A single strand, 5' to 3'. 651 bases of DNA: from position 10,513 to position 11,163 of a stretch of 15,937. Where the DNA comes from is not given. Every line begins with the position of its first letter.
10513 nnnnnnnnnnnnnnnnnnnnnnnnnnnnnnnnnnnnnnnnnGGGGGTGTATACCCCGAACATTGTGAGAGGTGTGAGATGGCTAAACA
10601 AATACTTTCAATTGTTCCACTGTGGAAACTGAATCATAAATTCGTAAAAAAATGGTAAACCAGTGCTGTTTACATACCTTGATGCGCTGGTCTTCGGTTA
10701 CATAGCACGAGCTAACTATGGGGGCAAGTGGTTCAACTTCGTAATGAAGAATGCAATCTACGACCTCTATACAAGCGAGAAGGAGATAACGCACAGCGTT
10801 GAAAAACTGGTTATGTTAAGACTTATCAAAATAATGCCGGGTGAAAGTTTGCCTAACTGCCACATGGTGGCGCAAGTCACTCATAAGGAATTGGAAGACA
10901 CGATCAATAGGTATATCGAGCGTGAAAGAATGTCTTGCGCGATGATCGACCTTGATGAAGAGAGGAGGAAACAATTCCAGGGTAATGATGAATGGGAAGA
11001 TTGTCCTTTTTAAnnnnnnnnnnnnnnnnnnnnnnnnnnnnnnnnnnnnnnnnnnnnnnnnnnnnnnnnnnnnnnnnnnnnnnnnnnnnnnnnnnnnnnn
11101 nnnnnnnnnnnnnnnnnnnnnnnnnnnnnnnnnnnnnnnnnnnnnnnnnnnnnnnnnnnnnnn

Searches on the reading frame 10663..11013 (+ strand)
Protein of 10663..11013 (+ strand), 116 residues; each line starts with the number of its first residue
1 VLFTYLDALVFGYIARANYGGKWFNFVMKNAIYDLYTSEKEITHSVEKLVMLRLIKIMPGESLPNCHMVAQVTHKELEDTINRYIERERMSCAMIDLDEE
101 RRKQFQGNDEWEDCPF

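Call 11: search_protein_families(library=phrogs, proteins=[window:10663-11013:+], max_evalue=0.01)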
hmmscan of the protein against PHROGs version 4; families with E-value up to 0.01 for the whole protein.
window:10663-11013:+ (116 aa): 0 families

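Call 81: search_protein_families(library=pfam, proteins=[window:10663-11013:+], max_evalue=0.1)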
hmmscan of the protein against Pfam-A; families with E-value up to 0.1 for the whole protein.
window:10663-11013:+ (116 aa): 2 families
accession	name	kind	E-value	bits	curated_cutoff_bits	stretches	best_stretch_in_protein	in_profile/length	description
PF17171.9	GST_C_6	-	0.077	13.2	28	0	4-17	24-37/64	Glutathione S-transferase, C-terminal domain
PF25210.1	Kelch_FKB95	-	0.087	12.9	70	0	27-113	178-265/268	FKB95, Kelch-repeats domain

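Call 84: search_protein_families(library=padloc, proteins=[window:10663-11013:+], max_evalue=1)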
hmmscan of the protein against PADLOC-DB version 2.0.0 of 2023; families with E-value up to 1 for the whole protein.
window:10663-11013:+ (116 aa): 0 families
